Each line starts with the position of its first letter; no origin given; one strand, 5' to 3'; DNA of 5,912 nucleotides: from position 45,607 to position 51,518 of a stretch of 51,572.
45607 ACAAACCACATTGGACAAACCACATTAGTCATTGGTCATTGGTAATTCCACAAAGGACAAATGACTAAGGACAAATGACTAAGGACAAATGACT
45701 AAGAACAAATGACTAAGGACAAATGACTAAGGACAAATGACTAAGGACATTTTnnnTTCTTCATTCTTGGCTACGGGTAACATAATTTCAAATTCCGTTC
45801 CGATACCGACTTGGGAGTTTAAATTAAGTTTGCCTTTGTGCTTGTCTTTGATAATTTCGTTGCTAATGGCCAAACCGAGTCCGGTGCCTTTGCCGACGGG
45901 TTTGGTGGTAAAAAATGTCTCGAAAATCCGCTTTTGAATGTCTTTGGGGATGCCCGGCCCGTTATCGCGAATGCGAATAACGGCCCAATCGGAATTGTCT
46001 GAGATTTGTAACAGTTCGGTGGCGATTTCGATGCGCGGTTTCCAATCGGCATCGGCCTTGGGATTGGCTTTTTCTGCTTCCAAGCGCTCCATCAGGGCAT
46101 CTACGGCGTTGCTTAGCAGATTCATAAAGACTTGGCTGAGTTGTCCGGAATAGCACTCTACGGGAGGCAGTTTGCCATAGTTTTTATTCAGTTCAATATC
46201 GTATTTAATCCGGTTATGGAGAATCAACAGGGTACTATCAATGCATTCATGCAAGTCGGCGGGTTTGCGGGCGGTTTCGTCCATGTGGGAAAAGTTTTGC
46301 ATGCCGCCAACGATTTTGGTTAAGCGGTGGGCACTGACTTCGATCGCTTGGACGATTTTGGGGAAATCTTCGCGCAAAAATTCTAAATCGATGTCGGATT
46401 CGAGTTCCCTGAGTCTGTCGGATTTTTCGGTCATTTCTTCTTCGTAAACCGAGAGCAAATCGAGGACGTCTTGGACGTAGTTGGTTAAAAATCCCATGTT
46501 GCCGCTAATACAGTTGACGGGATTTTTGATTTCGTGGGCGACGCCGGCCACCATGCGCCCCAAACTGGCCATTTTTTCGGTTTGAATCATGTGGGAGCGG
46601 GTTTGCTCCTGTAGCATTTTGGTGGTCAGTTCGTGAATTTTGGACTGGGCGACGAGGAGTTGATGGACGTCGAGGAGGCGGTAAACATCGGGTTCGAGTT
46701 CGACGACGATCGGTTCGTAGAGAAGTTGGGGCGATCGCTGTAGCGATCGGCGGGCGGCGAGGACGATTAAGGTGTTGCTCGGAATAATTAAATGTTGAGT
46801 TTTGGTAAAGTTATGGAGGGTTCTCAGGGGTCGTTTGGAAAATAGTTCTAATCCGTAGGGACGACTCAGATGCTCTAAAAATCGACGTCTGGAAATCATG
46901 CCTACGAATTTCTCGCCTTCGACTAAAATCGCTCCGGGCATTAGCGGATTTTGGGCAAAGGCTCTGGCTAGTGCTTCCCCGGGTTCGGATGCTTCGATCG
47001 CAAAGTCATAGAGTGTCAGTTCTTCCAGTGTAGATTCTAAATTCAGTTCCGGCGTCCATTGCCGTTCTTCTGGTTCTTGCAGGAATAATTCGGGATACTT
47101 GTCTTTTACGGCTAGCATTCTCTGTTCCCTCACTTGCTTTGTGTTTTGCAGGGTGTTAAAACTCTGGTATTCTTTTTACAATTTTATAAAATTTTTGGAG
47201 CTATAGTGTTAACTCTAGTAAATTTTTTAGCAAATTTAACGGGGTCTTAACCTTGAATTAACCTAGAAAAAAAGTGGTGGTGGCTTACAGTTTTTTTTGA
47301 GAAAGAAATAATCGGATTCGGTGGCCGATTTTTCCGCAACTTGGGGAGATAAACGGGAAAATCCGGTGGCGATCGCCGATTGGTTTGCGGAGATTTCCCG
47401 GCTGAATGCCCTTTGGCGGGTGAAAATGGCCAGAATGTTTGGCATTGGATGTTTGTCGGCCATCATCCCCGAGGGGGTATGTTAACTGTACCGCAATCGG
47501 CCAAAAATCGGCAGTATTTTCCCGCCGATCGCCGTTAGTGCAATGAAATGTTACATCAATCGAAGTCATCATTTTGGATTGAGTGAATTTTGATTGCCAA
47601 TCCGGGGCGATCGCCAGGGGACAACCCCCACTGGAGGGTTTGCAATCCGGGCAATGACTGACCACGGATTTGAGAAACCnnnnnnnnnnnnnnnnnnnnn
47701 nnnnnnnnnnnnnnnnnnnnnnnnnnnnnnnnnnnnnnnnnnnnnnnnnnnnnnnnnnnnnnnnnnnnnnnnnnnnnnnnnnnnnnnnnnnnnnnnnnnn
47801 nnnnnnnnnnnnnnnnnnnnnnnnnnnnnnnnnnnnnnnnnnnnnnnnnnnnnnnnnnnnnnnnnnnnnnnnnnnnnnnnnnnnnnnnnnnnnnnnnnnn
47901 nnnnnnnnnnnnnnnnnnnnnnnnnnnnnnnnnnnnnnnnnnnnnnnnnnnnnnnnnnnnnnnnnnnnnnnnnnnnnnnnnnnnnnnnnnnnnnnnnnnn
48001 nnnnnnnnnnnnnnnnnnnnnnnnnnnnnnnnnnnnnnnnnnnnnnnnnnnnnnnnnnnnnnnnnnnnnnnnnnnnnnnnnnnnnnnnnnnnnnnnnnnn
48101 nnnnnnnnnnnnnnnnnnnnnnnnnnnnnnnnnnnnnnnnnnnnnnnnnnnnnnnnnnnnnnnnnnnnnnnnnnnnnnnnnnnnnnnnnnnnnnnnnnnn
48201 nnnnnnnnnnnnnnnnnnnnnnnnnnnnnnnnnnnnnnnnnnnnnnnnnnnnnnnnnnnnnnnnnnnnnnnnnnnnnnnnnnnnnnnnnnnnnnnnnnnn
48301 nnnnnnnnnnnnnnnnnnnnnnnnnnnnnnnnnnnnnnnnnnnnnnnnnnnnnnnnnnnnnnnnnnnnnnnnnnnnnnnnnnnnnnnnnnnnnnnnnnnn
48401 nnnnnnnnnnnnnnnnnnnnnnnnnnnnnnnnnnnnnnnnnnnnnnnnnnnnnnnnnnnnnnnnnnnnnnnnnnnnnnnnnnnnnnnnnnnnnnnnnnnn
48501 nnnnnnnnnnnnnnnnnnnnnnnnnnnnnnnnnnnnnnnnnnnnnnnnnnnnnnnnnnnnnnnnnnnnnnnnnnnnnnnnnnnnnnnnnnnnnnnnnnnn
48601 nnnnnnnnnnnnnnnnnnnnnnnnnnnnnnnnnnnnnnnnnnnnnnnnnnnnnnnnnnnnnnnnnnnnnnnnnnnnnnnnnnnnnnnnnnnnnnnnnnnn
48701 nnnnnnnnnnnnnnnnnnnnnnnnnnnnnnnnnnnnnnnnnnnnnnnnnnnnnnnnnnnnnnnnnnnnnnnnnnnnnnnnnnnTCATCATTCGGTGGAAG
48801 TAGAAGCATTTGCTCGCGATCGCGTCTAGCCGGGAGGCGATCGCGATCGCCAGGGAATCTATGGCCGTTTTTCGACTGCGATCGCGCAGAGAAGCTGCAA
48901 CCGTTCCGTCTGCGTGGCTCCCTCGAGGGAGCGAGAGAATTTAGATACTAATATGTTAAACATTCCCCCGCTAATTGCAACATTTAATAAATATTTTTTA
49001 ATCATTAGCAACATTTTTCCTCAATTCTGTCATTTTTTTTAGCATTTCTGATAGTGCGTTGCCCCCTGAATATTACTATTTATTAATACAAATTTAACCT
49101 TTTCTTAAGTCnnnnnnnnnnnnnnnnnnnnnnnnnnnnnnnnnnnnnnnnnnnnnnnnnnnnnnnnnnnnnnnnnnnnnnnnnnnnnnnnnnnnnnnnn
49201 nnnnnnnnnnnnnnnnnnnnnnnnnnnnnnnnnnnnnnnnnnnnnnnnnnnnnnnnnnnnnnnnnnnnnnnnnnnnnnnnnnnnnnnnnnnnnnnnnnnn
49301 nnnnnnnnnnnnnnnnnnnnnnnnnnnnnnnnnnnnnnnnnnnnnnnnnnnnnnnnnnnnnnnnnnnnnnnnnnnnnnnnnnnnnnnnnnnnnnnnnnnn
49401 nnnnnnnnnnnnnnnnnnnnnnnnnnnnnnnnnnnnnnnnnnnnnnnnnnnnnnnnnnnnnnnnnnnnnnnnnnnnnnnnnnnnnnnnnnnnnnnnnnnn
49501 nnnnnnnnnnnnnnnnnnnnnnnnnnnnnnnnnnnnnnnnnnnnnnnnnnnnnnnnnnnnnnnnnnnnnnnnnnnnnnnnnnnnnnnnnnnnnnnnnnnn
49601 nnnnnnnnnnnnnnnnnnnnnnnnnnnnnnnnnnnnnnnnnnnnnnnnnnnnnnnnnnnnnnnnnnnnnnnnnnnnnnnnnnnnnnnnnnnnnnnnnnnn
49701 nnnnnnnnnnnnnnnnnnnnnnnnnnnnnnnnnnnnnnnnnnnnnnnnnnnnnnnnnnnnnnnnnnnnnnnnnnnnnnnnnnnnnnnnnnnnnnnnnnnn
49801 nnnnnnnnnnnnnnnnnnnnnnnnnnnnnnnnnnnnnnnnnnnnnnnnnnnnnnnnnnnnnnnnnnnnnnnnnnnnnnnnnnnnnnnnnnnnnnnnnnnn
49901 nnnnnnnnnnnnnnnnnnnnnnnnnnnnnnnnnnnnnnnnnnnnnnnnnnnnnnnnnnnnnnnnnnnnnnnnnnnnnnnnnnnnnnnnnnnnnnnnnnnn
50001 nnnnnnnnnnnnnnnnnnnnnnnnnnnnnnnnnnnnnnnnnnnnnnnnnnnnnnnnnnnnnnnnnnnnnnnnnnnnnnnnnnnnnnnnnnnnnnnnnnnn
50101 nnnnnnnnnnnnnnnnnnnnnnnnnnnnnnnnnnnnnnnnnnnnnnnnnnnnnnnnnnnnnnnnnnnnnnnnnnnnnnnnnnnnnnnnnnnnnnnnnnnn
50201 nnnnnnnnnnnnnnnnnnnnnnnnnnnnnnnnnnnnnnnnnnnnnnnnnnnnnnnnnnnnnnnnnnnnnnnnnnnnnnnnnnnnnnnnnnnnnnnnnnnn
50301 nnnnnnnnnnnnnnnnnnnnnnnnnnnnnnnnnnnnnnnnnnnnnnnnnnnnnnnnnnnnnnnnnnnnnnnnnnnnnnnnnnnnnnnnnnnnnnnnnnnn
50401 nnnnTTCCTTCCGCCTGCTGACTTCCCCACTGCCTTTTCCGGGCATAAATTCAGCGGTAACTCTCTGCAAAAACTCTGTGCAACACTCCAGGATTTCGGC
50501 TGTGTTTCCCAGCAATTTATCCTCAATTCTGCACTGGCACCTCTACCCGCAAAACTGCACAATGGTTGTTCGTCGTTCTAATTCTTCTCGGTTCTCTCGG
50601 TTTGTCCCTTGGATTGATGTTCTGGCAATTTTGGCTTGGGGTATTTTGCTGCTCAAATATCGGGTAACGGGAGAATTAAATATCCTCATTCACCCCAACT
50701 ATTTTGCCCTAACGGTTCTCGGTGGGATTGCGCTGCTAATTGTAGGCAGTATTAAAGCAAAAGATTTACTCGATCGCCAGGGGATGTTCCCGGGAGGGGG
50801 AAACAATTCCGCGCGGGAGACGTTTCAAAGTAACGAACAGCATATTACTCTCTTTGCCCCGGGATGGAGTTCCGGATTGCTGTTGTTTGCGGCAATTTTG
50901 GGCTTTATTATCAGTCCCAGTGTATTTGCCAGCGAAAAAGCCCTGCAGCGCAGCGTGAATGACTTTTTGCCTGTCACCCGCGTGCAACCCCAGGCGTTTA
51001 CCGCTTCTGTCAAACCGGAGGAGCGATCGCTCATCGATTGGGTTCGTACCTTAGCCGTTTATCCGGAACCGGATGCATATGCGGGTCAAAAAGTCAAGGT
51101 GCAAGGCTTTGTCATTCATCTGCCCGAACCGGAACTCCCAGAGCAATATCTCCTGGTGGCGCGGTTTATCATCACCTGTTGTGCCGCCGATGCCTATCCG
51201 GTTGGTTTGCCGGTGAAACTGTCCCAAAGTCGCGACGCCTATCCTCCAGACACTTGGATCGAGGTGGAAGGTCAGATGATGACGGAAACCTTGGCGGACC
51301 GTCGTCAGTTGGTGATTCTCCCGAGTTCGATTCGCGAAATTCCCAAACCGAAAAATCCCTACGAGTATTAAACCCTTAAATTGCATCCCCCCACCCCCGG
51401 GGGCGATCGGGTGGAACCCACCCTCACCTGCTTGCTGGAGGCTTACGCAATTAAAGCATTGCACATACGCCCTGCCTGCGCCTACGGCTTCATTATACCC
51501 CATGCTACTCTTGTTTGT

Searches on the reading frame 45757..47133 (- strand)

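Call 93: search_protein_families(library=pfam, proteins=[window:45757-47133:-], max_evalue=0.00001)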
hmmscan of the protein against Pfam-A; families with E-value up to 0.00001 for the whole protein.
window:45757-47133:- (459 aa): 2 families
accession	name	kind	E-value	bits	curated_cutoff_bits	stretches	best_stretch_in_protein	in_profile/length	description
PF02518.31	HATPase_c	-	2.5e-24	86.3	26.4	1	331-455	5-110/111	Histidine kinase-, DNA gyrase B-, and HSP90-like ATPase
PF00512.31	HisKA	-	8.3e-10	39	26.9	1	191-251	2-61/66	His Kinase A (phospho-acceptor) domain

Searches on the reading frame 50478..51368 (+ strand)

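Call 93: search_protein_families(library=pfam, proteins=[window:50478-51368:+], max_evalue=0.00001)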
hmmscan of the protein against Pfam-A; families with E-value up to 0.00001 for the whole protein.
window:50478-51368:+ (297 aa): 1 family
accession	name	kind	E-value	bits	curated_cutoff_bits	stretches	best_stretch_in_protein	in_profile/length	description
PF21537.2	DUF1980_C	-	1.1e-20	74.1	25.9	1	193-297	37-140/141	DUF1980 C-terminal domain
